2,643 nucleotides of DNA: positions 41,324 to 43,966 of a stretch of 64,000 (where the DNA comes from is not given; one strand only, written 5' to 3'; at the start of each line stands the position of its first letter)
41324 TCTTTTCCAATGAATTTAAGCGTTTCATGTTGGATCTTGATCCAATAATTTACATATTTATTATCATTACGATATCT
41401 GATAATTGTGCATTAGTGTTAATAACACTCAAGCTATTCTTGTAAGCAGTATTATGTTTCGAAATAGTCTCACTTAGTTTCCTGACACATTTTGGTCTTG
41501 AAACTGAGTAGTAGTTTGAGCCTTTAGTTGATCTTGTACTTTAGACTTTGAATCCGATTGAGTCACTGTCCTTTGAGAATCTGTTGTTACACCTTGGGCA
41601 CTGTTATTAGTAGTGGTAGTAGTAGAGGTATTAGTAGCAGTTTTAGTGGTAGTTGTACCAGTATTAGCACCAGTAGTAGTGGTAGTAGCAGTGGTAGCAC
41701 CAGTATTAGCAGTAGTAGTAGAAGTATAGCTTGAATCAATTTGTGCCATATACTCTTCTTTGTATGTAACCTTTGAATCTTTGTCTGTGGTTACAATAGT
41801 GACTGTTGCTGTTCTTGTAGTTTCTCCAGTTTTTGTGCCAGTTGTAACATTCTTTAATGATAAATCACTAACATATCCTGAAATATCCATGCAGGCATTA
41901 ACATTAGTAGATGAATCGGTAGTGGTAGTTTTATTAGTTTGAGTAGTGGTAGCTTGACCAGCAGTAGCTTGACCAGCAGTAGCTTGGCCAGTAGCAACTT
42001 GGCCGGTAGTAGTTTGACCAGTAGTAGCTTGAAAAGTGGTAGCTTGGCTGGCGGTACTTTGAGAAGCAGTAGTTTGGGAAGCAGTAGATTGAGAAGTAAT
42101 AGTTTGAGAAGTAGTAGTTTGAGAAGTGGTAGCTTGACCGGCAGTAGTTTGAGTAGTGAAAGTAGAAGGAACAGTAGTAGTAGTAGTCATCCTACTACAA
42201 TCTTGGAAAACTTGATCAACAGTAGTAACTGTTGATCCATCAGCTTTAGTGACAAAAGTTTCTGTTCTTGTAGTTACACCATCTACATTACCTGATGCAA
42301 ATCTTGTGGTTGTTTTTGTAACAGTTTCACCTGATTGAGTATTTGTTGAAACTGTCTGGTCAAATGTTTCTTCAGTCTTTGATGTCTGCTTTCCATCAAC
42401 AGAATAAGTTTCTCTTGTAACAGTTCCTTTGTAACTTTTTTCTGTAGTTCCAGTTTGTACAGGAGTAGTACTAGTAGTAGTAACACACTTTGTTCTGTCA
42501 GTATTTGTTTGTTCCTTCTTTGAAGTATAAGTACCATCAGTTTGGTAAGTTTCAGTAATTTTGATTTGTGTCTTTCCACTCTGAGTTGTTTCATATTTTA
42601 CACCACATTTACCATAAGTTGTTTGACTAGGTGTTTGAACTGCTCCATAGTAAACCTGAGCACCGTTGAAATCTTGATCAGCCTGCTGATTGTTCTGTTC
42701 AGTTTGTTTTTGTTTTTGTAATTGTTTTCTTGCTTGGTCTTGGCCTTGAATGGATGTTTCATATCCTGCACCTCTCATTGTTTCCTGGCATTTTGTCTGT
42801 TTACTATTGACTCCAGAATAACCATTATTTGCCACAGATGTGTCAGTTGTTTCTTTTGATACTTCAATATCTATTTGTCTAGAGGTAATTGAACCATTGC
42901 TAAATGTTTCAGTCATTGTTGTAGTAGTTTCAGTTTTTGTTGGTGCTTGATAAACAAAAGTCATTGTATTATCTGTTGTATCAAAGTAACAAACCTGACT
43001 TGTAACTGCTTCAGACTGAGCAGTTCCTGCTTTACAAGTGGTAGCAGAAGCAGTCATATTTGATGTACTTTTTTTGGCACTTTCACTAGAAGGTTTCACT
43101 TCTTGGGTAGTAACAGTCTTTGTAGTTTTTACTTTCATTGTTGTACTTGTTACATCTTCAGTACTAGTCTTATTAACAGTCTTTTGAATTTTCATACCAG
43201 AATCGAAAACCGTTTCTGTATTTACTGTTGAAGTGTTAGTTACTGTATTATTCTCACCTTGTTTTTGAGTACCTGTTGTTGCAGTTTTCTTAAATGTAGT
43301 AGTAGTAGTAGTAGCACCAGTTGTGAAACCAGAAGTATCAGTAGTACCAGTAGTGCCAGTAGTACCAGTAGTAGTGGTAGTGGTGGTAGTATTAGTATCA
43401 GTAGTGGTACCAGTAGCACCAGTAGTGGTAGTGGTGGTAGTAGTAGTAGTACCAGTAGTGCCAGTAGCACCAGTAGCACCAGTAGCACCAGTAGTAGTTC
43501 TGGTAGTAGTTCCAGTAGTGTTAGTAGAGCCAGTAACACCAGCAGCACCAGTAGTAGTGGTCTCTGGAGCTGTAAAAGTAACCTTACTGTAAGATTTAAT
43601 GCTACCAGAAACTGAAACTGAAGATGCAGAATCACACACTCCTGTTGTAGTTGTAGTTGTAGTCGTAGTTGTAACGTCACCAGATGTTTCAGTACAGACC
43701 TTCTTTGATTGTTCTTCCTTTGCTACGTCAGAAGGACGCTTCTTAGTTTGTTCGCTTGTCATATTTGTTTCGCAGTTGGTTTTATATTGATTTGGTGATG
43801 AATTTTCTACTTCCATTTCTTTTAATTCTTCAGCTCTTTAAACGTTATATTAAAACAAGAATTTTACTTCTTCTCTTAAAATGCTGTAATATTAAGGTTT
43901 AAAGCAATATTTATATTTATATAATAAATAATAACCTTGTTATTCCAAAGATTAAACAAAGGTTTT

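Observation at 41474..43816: Mucin-like Thr-rich gene with two internal minisatellites, no evident signal peptide, followed by about 1 kb of non-coding DNA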

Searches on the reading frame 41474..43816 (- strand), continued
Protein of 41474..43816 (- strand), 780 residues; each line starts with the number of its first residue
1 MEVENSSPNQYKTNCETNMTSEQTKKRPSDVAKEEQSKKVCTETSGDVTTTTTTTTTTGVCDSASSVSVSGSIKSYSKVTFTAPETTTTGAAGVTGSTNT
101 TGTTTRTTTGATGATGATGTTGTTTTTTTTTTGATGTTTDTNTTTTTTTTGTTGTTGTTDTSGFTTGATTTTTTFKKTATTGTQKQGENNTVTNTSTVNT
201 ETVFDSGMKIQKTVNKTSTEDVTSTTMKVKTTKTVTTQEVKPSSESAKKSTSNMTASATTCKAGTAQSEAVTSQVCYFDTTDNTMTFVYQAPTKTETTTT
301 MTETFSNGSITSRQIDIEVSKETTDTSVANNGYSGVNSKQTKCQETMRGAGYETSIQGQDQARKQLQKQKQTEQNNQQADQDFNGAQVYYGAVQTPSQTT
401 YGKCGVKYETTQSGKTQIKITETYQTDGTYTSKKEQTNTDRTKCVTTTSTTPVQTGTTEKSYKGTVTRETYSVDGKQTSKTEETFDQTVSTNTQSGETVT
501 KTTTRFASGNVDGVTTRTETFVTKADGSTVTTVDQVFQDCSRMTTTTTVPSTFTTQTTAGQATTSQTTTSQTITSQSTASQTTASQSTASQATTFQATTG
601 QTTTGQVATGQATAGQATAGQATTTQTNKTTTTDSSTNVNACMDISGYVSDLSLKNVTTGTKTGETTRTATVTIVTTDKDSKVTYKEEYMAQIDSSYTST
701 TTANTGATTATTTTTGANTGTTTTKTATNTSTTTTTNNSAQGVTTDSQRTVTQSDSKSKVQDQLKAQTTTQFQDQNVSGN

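Call 61: fold_search(model_id=the predicted structure, library=pdb)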
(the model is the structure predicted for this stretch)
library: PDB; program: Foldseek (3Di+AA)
matches with E <= 10: 468; with E <= 0.001: 1
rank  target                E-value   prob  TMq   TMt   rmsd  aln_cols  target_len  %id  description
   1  9c4o                  8.1e-04  0.99  0.19  0.21  13.7       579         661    7  Cryo-EM structure of PqqU with ligand PQQ (released 2024-06-19)
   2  6z9y_D                2.6e-03  0.99  0.21  0.24  12.6       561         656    6  Copper transporter OprC (released 2021-06-30)
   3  5mzs                  3.5e-03  0.96  0.21  0.23  13.7       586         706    8  Crystal structure of the ferric enterobactin receptor (PfeA) mutant (R480A_Q482A) from Pseudomonas aeruginosa (released 2018-02-14)
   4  5m9b                  1.3e-02  0.90  0.21  0.23  13.7       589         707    7  Crystal structure of the ferric enterobactin receptor (PfeA) from Pseudomonas aeruginosa (released 2018-02-21)
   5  3efm                  1.3e-02  0.54  0.13  0.16  26.4       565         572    7  Structure of the alcaligin outer membrane recepteur FauA from Bordetella pertussis (released 2009-03-31)
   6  6z8u_A                1.3e-02  0.92  0.20  0.23  12.9       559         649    6  Copper transporter OprC (released 2021-06-09)
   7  5fr8_A                1.4e-02  0.91  0.19  0.21  16.6       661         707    7  Crystal structure of the siderophore receptor PirA from Acinetobacter baumannii (released 2016-05-11)
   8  8h1s_C                1.5e-02  0.38  0.13  0.13  19.8       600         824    7  Crystal structure of apo-LptDE complex (released 2023-10-11)
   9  6z9y_C                1.8e-02  0.91  0.21  0.24  12.0       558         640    6  Copper transporter OprC (released 2021-06-30)
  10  9a2z_MODEL_1_A        2.0e-02  0.72  0.17  0.17  17.1       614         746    6  Model of E. coli FepA by in-cell photo-crosslinking MS and deep learning (released 2023-02-24)
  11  4rdt_B                2.2e-02  0.75  0.15  0.18  27.4       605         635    4  Structure of the bacterial Zn-transporter ZnuD from Neisseria meningitidis (flexible conformation bound to a zinc ion) (released 2015-08-19)
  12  5out                  2.4e-02  0.82  0.21  0.23  14.0       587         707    7  CRYSTAL STRUCTURE OF THE FERRIC ENTEROBACTIN RECEPTOR (PFEA) MUTANT (G324V) FROM PSEUDOMONAS AERUGINOSA (released 2018-09-05)
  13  1kmp                  2.5e-02  0.77  0.18  0.20  13.5       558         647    7  Crystal structure of the Outer Membrane Transporter FecA Complexed with Ferric Citrate (released 2002-03-06)
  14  6r1f                  2.8e-02  0.85  0.21  0.23  14.2       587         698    7  Crystal structure of the ferric enterobactin receptor mutant R480A from Pseudomonas aeruginosa (PfeA) in complex with en (released 2019-04-10)
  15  6v81                  2.8e-02  0.66  0.20  0.22  18.1       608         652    8  The crystal structure of the outer-membrane transporter YncD (released 2020-05-06)
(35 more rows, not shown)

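Call 79: search_protein_families(library=ncbifam, proteins=[window:41474-43816:-, P0003], max_evalue=1)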
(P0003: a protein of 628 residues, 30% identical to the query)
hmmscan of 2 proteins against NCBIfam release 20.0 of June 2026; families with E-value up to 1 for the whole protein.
window:41474-43816:- (780 aa): 0 families

P0003 (628 aa): 0 families

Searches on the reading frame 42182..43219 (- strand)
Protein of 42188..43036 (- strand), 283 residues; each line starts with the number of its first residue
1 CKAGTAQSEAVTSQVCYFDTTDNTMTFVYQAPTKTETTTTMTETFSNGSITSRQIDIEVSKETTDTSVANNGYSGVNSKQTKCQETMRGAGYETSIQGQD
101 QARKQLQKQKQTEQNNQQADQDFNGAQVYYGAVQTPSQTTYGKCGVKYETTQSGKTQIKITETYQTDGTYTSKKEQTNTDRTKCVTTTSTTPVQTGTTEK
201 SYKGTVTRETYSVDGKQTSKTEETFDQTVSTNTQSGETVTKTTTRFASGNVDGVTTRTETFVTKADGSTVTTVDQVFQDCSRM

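Call 36: find_homologous_proteins(query=window:42188-43036:-, max_evalue=0.01)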
Query window:42188-43036:-: 1406 candidates shared short words with the query, none scored E <= 0.01.

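Call 55: search_protein_representatives(alignment_id=A2)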
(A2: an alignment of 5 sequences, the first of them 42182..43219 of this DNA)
Query: 5 sequences, 337 profile positions. Proteins with E-value up to 0.001 (for the whole library): 4; up to 1e-10: 3; up to 1e-30: 2. The best 4 are listed.
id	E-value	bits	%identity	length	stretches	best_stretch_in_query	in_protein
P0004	4.9e-145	499.6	-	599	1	1-337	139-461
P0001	1.2e-101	356.9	-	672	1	2-337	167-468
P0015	1.8e-12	63.7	-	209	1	272-337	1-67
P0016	1.0e-05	41.6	-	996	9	209-237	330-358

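Call 78: search_solved_structures(query=A2, max_evalue=1)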
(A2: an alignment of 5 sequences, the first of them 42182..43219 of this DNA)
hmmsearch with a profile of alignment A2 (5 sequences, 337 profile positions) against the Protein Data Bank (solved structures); distinct sequences matched with E-value up to 1: 0.
